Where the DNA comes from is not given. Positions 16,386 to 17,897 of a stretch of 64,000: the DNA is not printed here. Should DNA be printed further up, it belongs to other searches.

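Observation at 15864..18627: Three-gene cassette with two different kinase-fold proteins (HipA-like plus ePK/RIO-like) and an unknown partner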

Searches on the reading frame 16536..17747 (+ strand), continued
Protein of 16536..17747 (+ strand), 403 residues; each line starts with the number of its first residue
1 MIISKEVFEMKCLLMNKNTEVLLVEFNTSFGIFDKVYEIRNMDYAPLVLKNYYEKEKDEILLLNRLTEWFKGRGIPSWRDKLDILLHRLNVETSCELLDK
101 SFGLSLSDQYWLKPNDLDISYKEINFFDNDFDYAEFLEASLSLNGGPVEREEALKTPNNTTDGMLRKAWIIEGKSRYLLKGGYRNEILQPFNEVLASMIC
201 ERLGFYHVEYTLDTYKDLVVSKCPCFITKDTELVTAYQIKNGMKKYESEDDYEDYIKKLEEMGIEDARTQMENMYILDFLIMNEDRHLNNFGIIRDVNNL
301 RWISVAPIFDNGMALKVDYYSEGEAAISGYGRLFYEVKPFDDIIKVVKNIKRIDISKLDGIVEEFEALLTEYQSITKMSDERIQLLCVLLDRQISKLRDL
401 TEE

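Call 35: search_protein_families(library=phrogs, proteins=[window:16563-17747:+], max_evalue=1)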
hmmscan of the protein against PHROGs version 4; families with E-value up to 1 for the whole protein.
window:16563-17747:+ (394 aa): 7 families
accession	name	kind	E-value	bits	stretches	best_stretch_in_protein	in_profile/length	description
phrog_3162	-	unknown function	1.7e-08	35.2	1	161-355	22-211/247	-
phrog_8728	-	unknown function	1.6e-06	28.4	1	261-307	152-197/307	-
phrog_8577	-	lysis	0.064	13.3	1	189-375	278-445/453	endolysin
phrog_16607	-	unknown function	0.12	12.6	1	230-366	79-211/328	-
phrog_19204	-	unknown function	0.13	13.4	1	303-365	34-97/104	-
phrog_11316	-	unknown function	0.18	12.3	1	196-248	95-148/178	-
phrog_5928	-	unknown function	0.22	12.4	0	119-168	23-71/124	-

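Call 38: find_related_loci(query=A1, collection=genome_contigs, flank=6000)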
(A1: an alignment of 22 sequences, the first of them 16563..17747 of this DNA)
Query A1 (394 aa) in genome_contigs; peptide patterns used: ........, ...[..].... (x = any residue, [..] = any of these).
273 stretches matched a pattern; 224 encode a relative of the query (tblastn E <= 1e-3); the best 80 are kept; 80 distinct loci.
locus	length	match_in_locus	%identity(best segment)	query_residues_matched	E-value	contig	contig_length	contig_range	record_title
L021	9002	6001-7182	78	1-394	0e+0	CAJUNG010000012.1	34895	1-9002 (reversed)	MAG TPA_asm: uncultured Bacilli bacterium isolate MGBC162581 genome assembly, contig: MGBC162581.12, whole genome shotgu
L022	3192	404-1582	76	1-393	0e+0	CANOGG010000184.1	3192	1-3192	MAG TPA_asm: uncultured Mycoplasma sp. isolate SRR19759418_bin.41_metawrap_v1.3_MAG genome assembly, contig: NODE.33175_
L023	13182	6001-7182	75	1-394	0e+0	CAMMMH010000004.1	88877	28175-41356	MAG: uncultured Tenericutes bacterium isolate ERR4968579_bin.33_MetaWRAP_v1.1_MAG genome assembly, contig: NODE_154_leng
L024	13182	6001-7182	74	1-394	0e+0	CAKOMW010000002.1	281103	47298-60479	MAG: uncultured Bacilli bacterium isolate REFINED_METABAT215_TOP10_CONTIGS_1500_ASSEMBLY_K77_MERGED__Hadza_MoBio_hadza-A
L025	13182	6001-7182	75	1-394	0e+0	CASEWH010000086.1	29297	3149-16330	uncultured bacterium isolate SI.A20.metabat-bins.119 genome assembly, contig: SI.A20.metabat-bins.119.fa_k141_293489, wh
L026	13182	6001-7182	74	1-394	0e+0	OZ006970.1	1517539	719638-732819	MAG: uncultured Bacilli bacterium isolate pooled_contig_53442_metaflye_circ MAG genome assembly, chromosome: 1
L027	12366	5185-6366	72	1-394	0e+0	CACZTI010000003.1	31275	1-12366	MAG: uncultured Erysipelotrichaceae bacterium isolate RUG12925 genome assembly, contig: RUG12925_asm_3, whole genome sho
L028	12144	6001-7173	71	1-391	0e+0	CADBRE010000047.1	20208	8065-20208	MAG: uncultured Erysipelotrichaceae bacterium isolate RUG14222 genome assembly, contig: RUG14222_asm_47, whole genome sh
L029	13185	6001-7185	71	1-394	0e+0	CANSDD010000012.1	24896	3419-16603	MAG TPA_asm: uncultured Tenericutes bacterium isolate SRR15510215_bin.47_metawrap_v1.3_MAG genome assembly, contig: NODE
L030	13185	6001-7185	71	1-394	0e+0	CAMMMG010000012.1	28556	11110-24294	MAG: uncultured Tenericutes bacterium isolate ERR4835866_bin.4_MetaWRAP_v1.1_MAG genome assembly, contig: NODE_628_lengt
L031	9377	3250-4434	70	1-394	0e+0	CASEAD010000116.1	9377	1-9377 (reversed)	uncultured bacterium isolate Batch1_idba_bin.1115 genome assembly, contig: Batch1_idba_bin.1115.fa_k87_16008046, whole g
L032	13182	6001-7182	70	1-393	0e+0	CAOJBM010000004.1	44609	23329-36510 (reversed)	MAG TPA_asm: uncultured Tenericutes bacterium isolate SRR19759446_bin.44_metawrap_v1.3_MAG genome assembly, contig: NODE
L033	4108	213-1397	71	1-394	0e+0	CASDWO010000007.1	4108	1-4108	uncultured bacterium isolate SI.A50.metabat-bins.20 genome assembly, contig: SI.A50.metabat-bins.20.fa_k141_33325, whole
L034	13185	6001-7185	72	1-394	0e+0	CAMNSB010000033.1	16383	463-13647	MAG: uncultured Tenericutes bacterium isolate SRR19792995_bin.60_metawrap_v1.3_MAG genome assembly, contig: ERZ12290371_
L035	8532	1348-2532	71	1-394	0e+0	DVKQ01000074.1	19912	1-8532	MAG TPA_asm: Candidatus Onthousia faecipullorum isolate CHK195-26880 CHK195__C246467_L19912_ERR3414590, whole genome sho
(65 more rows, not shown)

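Call 56: predict_structure(alignment_id=A1)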
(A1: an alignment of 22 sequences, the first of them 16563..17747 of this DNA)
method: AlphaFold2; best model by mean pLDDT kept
length: 394 residues; sequences in the alignment: 22
mean_pLDDT: 67.8   pTM: 0.70
mean pLDDT of the five models: 67.8, 67.5, 66.6, 53.6, 46.6
residues with pLDDT >= 90: 47; 70-90: 177; 50-70: 67; < 50: 103
segments of 3 or more residues with pLDDT < 50: 63-73, 84-97, 121-158, 233-236, 274-277, 302-328
pLDDT, mean of each block of 10 residues (from residue 1): 87 87 86 85 79 81 45 52 45 45 81 67 40 32 25 39 61 58 85 86 77 63 67 54 83 90 84 55 77 78 36 38 42 79 92 95 87 85 89 87
secondary structure, 60 per line:
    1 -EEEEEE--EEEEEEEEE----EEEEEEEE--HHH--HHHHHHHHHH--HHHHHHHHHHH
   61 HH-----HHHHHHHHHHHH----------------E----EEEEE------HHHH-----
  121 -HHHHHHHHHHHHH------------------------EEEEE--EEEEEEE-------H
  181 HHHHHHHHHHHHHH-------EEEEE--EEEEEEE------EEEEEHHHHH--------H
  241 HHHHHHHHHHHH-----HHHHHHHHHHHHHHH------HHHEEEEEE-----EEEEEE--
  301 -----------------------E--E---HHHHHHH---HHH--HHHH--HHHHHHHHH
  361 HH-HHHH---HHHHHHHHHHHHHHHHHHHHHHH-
elements in order: E2-7 E10-18 E23-30 H38-47 H50-62 H68-79 E101-105 H112-115 H122-134 E159-163 E166-172 H180-194 E202-206 E209-215 E222-226 H227-231 H240-252 H258-272 E282-287 E293-298 H331-337 H346-349 H352-362 H364-367 H371-393

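Call 59: fold_search(model_id=the predicted structure, library=pdb)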
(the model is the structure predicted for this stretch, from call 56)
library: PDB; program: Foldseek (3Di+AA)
matches with E <= 10: 279; with E <= 0.001: 30
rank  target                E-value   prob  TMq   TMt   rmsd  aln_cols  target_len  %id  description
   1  3akk_D                1.6e-06  1.00  0.40  0.53   7.2       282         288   21  Crystal structure of A Helicobacter pylori proinflammatory kinase CtkA (released 2010-12-01)
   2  3akj_A                2.3e-06  1.00  0.39  0.53   7.8       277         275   21  Crystal structure of A Helicobacter pylori proinflammatory kinase CtkA (released 2010-12-01)
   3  3akk_A                3.1e-06  1.00  0.38  0.49   8.4       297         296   21  Crystal structure of A Helicobacter pylori proinflammatory kinase CtkA (released 2010-12-01)
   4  3akl_A                8.2e-06  1.00  0.39  0.52   6.5       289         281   22  Crystal structure of A Helicobacter pylori proinflammatory kinase CtkA (released 2010-12-01)
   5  3akk_B                1.3e-05  1.00  0.41  0.54   5.9       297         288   22  Crystal structure of A Helicobacter pylori proinflammatory kinase CtkA (released 2010-12-01)
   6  3akk_C                1.4e-05  1.00  0.40  0.53   7.4       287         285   22  Crystal structure of A Helicobacter pylori proinflammatory kinase CtkA (released 2010-12-01)
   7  8ezr_B                1.4e-05  1.00  0.36  0.49   7.8       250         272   20  Crystal structure of the HipS(Lp)-HipT(Lp) complex from Legionella pneumophila, native protein (released 2023-09-27)
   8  3tpe                  1.7e-05  1.00  0.44  0.42  11.1       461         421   14  The phipa p3121 structure (released 2012-10-03)
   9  3akl_C                2.5e-05  1.00  0.38  0.50   8.1       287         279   21  Crystal structure of A Helicobacter pylori proinflammatory kinase CtkA (released 2010-12-01)
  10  7vkb_A                2.5e-05  1.00  0.35  0.50   7.7       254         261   20  Crystal structure of the a bacterial kinase complex (released 2022-06-29)
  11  3dnu                  3.1e-05  1.00  0.46  0.45  10.8       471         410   11  structure of MDT protein (released 2009-01-27)
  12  3tpt_A                3.1e-05  1.00  0.45  0.44  10.4       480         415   13  Structure of HipA(D309Q) bound to ADP (released 2012-10-03)
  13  3dnt_A                3.9e-05  1.00  0.45  0.44  11.3       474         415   12  structures of MDT proteins (released 2009-01-27)
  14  4pu4_B                5.1e-05  1.00  0.46  0.44  11.3       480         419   11  Shewanella oneidensis MR-1 Toxin Antitoxin System HipA, HipB and its operator DNA complex (space group P21) (released 2014-08-06)
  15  3tpb                  6.3e-05  1.00  0.44  0.43  10.2       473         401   10  Structure of HipA(S150A) (released 2012-10-03)
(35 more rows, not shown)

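Call 69: search_dna_similar(query=window:16563-17747:+, collection=phages, mode=protein, max_rows=15, max_evalue=0.001)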
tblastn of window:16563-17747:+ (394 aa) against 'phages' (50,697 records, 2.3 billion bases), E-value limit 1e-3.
Records with a match: 8; places in all: 8; records where one place covers at least 80% of the query: 3.
Best place of each record, by identity: <60% 8.
By first word of the organism name: Bacteriophage 7; Clostridioides 1.
By host as written in the record: - 7; Clostridioides sp. ES-S-0173-01 1.
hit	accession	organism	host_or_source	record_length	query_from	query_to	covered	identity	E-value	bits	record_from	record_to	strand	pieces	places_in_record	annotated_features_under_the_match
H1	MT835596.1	Bacteriophage sp.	human fecal samples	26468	1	392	99%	34.6%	5e-62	221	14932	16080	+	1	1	record has no annotation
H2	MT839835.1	Bacteriophage sp.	human fecal samples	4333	1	362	92%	34.8%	2e-59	213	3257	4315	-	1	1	record has no annotation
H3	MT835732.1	Bacteriophage sp.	human fecal samples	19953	1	388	98%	26.1%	1e-25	115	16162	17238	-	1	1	record has no annotation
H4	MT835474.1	Bacteriophage sp.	human fecal samples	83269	1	306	78%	31.5%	2e-34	140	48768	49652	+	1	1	record has no annotation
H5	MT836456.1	Bacteriophage sp.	human fecal samples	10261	57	306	63%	29.4%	2e-25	114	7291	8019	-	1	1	record has no annotation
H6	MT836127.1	Bacteriophage sp.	human fecal samples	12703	146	389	62%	29.3%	2e-12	75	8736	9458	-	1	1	record has no annotation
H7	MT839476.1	Bacteriophage sp.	human fecal samples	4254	59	301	62%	25.7%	3e-19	96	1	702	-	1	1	record has no annotation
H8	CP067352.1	Clostridioides phage ES-S-0173-01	Clostridioides sp. ES-S-0173-01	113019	179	391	54%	24.7%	5e-5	51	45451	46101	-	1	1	record has no annotation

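Call 70: search_dna_similar(query=window:16563-17747:+, collection=plasmids, mode=protein, max_rows=15, max_evalue=0.001)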
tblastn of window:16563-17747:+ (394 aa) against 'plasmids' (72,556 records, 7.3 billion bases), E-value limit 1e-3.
Records with a match: 38; places in all: 41; records where one place covers at least 80% of the query: 4.
Best place of each record, by identity: <60% 38.
By first word of the organism name: Clostridium 10; Bacillus 10; Campylobacter 4; Helicobacter 3; Subdoligranulum 3; Selenomonas 1; Collinsella 1; Vescimonas 1; Clostridiaceae 1; Butyrivibrio 1; and 3 more.
By predicted mobility (MOB-suite, as given by PLSDB): non-mobilizable 37; mobilizable 1.
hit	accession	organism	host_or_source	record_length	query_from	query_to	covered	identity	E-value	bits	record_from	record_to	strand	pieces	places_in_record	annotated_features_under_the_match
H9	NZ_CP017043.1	Selenomonas sp. oral taxon 920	Homo sapiens,pure culture,Periodontal ...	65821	1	384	97%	35.4%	2e-60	218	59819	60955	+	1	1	hypothetical protein | type II toxin-antitoxin system HicB family antitoxin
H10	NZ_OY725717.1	Collinsella aerofaciens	-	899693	5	393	99%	31.0%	1e-48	184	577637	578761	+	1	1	DNA-binding protein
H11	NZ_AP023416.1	Vescimonas fastidiosa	Homo sapiens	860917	57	306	63%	37.6%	2e-36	148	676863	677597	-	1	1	helix-turn-helix domain-containing protein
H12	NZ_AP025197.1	Helicobacter cinaedi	Cricetinae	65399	1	306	78%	30.5%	1e-24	114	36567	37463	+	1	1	transcriptional regulator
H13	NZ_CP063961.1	Clostridium botulinum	Bovine,feces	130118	5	306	77%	30.8%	6e-23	108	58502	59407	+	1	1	hypothetical protein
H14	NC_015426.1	Clostridium botulinum BKT015925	-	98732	5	306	77%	30.8%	6e-23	108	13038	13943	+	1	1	hypothetical protein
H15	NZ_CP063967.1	Clostridium botulinum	Chicken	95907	5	306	77%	30.8%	7e-23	108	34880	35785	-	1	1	hypothetical protein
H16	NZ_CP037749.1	Campylobacter helveticus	-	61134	4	306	77%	30.3%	2e-24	112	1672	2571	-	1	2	HipA domain-containing protein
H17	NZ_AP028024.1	Helicobacter sp. NHP21005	Felis catus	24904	4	326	82%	28.0%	3e-15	85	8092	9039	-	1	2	hypothetical protein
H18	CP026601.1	Clostridiaceae bacterium 14S0207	Bos taurus,whole organsim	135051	2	306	77%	28.5%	7e-20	99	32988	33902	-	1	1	hypothetical protein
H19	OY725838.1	Subdoligranulum variabile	-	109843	57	388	84%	25.7%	6e-24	111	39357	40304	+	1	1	record has no annotation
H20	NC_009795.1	Campylobacter concisus 13826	-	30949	8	306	76%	27.6%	1e-22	107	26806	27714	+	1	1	HipA family kinase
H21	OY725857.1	Subdoligranulum variabile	-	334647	57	306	63%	32.4%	6e-28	123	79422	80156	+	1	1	none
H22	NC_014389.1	Butyrivibrio proteoclasticus B316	-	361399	54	313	66%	30.8%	1e-27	122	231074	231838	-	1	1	hypothetical protein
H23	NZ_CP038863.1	Campylobacter jejuni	mouse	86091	56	306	64%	30.9%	1e-28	125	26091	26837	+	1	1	BspA family leucine-rich repeat surface protein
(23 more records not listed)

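Call 71: get_annotated_region(hit=H10, flank=4000)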
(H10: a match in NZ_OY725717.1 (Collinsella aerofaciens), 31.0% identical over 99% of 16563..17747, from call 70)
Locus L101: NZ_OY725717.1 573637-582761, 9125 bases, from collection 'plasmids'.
description: Collinsella aerofaciens strain Collinsella aerofaciens TSDC17.2-1.1 plasmid 6, complete sequence
organism: Collinsella aerofaciens (NCBI taxid 74426)
taxonomy: Bacteria; Actinomycetota; Coriobacteriia; Coriobacteriales; Coriobacteriaceae; Collinsella; Collinsella aerofaciens
host: -; source: -; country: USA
typing (MOB-suite, as given by PLSDB): non-mobilizable
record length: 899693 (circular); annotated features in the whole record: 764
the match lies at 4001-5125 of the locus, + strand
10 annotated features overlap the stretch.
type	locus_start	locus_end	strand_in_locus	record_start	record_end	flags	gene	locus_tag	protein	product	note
CDS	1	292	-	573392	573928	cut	nusG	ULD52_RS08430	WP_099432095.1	transcription termination/antitermination protein NusG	GO:0006353 - DNA-templated transcription termination [Evidence IEA]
CDS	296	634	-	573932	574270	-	secE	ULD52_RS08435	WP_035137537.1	preprotein translocase subunit SecE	GO:0043952 - protein transport by the Sec complex [Evidence IEA]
CDS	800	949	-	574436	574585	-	rpmG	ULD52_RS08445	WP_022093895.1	50S ribosomal protein L33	GO:0006412 - translation [Evidence IEA]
CDS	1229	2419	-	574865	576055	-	tuf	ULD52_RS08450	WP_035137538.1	elongation factor Tu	GO:0006414 - translational elongation [Evidence IEA]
CDS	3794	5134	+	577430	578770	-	-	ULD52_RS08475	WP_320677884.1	DNA-binding protein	-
CDS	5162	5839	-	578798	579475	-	-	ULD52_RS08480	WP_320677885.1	NYN domain-containing protein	-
CDS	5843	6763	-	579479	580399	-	rlmB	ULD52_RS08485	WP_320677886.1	23S rRNA (guanosine(2251)-2'-O)-methyltransferase RlmB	GO:0009451 - RNA modification [Evidence IEA]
CDS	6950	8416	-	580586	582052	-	cysS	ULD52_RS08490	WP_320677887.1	cysteine--tRNA ligase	GO:0006423 - cysteinyl-tRNA aminoacylation [Evidence IEA]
CDS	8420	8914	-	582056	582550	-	ispF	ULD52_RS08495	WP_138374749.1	2-C-methyl-D-erythritol 2,4-cyclodiphosphate synthase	GO:0019288 - isopentenyl diphosphate biosynthetic process, methylerythritol 4-phosphate pathway [Evidence IEA]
CDS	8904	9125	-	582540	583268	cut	ispD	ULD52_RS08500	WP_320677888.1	2-C-methyl-D-erythritol 4-phosphate cytidylyltransferase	GO:0019288 - isopentenyl diphosphate biosynthetic process, methylerythritol 4-phosphate pathway [Evidence IEA]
